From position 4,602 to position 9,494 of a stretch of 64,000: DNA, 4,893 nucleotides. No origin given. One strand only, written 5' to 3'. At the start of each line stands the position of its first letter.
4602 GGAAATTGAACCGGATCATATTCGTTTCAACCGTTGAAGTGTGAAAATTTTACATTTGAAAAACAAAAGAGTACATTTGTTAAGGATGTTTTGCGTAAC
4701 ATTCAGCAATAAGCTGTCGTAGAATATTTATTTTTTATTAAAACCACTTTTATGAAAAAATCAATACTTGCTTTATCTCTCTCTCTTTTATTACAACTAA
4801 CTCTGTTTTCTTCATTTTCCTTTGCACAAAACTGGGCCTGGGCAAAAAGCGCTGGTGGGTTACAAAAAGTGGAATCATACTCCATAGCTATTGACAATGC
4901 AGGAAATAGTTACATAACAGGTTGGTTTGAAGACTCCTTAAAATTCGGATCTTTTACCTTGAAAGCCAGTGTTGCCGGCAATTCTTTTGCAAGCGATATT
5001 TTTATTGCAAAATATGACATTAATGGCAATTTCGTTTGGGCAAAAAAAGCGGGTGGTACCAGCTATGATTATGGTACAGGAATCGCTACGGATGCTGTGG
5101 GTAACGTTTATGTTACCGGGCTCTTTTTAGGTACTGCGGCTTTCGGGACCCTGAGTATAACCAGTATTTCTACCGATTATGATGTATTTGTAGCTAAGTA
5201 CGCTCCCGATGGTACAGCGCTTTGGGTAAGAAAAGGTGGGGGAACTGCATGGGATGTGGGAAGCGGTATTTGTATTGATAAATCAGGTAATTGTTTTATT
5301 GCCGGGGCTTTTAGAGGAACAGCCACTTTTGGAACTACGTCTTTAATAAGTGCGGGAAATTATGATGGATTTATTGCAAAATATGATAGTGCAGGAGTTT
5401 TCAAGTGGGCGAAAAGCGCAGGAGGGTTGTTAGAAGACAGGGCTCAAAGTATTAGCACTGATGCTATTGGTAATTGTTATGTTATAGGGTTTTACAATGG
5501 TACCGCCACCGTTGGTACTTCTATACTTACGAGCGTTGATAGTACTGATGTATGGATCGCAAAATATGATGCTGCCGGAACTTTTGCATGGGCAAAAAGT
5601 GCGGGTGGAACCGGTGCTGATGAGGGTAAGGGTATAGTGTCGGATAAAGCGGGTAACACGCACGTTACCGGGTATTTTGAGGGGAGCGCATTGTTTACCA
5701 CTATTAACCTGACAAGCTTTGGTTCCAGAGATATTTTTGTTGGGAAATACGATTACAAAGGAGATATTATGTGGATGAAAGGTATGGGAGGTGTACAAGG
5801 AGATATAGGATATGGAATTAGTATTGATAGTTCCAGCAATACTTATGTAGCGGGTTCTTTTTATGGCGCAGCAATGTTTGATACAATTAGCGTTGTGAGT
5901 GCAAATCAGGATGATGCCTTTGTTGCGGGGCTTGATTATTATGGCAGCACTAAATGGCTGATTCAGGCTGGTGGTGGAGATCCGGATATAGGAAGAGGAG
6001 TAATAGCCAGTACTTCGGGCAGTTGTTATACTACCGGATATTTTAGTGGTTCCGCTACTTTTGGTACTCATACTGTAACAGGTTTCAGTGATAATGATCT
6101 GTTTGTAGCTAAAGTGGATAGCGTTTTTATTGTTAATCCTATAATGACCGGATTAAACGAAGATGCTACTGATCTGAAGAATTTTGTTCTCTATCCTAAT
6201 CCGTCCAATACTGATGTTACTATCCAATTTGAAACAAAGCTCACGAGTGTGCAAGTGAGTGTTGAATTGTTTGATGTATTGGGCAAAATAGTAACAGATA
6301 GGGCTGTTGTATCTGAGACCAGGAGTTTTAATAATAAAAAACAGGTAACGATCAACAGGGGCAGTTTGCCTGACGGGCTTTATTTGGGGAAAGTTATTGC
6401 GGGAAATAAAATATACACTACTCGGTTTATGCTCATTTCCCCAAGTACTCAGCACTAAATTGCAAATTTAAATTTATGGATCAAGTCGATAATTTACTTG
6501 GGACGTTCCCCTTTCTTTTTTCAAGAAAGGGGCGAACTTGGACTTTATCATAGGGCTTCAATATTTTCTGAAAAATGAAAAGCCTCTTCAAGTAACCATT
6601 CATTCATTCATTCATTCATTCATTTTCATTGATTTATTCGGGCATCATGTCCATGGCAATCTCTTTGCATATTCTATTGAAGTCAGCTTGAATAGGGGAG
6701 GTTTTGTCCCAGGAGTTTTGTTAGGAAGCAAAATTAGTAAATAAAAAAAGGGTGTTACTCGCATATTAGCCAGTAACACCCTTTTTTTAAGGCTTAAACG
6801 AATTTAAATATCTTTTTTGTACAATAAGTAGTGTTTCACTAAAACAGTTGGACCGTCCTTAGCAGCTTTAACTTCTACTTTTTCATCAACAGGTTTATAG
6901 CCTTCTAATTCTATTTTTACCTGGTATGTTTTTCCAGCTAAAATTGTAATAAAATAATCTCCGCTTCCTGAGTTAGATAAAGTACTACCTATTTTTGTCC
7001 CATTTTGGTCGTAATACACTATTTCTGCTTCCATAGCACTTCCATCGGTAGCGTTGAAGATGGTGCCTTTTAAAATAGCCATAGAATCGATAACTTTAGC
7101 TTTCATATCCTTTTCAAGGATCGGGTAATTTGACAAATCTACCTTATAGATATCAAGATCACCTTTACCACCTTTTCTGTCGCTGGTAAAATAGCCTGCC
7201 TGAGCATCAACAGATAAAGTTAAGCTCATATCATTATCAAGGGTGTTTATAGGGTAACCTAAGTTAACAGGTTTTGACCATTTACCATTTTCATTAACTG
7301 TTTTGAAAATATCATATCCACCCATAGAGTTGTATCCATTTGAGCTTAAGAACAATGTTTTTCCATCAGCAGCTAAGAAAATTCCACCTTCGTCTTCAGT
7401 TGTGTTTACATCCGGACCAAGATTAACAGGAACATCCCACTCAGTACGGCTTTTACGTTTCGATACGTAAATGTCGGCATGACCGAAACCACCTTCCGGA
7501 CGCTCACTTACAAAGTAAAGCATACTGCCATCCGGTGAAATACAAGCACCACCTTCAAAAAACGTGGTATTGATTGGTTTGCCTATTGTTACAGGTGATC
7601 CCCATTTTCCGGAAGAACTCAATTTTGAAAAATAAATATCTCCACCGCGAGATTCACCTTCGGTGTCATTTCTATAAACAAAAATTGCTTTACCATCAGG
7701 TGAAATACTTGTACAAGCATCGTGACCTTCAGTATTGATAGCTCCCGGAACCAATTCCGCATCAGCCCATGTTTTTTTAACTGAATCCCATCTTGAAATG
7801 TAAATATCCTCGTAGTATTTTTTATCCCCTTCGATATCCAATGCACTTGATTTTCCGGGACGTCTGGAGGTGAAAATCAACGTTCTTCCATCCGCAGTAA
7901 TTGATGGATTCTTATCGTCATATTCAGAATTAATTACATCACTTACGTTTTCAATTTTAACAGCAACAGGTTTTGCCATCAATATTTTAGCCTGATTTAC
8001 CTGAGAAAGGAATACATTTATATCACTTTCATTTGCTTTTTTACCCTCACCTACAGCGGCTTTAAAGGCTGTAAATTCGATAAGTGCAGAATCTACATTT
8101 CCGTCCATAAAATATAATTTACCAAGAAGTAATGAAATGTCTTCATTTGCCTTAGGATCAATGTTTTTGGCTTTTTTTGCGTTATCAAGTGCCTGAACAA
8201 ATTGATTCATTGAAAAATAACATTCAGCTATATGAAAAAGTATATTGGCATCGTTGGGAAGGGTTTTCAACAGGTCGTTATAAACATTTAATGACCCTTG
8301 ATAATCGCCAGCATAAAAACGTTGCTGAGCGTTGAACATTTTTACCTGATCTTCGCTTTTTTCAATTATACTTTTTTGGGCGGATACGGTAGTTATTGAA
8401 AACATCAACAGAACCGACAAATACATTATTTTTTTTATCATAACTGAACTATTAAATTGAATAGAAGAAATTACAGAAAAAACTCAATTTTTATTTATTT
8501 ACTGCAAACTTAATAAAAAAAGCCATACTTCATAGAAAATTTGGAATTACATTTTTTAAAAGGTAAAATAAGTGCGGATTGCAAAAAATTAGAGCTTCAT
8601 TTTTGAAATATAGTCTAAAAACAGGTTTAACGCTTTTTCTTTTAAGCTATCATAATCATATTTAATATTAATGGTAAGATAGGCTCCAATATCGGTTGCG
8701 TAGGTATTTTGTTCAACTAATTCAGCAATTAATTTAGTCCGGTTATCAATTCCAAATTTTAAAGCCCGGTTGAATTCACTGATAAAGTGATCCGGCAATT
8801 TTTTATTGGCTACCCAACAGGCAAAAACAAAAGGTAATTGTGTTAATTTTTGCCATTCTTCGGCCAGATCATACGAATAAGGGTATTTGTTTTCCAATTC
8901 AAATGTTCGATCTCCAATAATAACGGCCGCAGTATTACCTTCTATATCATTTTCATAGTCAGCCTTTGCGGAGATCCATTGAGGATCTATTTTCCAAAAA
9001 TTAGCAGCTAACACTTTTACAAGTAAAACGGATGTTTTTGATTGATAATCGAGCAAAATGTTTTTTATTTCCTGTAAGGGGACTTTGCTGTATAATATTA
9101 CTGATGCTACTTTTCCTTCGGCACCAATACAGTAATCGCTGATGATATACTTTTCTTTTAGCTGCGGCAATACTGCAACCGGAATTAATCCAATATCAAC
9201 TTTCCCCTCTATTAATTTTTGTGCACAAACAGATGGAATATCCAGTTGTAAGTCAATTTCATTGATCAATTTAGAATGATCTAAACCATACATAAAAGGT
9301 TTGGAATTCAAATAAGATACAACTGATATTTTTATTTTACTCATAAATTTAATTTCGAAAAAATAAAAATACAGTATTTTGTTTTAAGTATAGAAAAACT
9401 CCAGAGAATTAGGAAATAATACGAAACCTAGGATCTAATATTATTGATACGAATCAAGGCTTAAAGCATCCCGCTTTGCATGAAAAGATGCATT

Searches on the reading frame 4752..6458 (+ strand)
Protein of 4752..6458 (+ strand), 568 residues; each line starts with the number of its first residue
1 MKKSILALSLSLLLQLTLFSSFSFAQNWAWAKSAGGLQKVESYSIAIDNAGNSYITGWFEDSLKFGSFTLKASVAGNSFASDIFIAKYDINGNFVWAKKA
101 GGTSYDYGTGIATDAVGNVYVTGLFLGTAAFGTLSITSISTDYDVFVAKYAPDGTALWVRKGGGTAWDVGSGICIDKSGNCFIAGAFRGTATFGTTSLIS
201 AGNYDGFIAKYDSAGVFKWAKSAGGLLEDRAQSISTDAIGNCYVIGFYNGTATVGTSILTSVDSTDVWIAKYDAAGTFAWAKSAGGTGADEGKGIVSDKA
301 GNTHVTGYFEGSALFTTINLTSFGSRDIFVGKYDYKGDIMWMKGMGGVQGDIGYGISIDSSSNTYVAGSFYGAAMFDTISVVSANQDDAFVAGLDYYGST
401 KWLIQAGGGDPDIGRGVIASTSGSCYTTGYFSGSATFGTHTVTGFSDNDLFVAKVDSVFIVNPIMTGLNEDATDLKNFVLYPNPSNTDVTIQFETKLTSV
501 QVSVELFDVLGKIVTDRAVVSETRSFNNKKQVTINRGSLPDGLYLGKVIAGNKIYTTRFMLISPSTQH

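Call 81: search_protein_families(library=pfam, proteins=[window:4752-6458:+], max_evalue=0.00001)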
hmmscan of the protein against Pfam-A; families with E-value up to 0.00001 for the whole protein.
window:4752-6458:+ (568 aa): 2 families
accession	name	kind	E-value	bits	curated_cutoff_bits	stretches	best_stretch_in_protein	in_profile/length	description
PF06739.17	SBBP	-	6.7e-20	71.2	20.5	1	95-123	1-30/38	Beta-propeller repeat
PF18962.6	Por_Secre_tail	-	6.1e-13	49.3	27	1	480-559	1-73/75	Secretion system C-terminal sorting domain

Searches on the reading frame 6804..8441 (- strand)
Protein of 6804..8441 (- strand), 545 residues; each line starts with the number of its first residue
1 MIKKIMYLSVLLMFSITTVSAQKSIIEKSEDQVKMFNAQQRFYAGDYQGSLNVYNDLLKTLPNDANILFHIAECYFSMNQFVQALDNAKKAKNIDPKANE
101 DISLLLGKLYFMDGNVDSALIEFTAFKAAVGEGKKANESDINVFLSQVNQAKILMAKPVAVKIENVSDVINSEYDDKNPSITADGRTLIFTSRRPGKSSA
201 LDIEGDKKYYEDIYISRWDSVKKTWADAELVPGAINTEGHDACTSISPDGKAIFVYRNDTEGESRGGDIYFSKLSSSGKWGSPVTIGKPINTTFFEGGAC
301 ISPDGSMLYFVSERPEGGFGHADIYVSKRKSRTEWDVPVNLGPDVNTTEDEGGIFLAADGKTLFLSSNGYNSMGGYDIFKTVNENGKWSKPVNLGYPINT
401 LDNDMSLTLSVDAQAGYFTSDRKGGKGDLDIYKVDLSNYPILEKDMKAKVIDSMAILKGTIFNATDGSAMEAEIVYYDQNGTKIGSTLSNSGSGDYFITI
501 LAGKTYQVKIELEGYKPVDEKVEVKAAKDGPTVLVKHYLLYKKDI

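Call 81: search_protein_families(library=pfam, proteins=[window:6804-8441:-], max_evalue=0.00001)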
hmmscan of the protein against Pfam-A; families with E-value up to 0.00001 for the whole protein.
window:6804-8441:- (545 aa): 3 families
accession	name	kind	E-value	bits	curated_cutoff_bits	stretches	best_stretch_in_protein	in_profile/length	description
PF07676.18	PD40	-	1e-32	111.8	20.9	2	287-326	2-38/38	WD40-like Beta Propeller Repeat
PF14559.12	TPR_19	-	1.1e-08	35.7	25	0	44-86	4-46/68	Tetratricopeptide repeat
PF07719.23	TPR_2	-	5.8e-07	29.6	27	0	65-97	1-33/34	Tetratricopeptide repeat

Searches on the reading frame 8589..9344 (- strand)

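Call 81: search_protein_families(library=pfam, proteins=[window:8589-9344:-], max_evalue=0.00001)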
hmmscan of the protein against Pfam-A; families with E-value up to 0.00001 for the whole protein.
window:8589-9344:- (251 aa): 1 family
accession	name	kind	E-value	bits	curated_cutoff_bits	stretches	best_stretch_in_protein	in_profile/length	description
PF02621.19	VitK2_biosynth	-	3.2e-49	168.1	26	1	4-247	1-251/252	Menaquinone biosynthesis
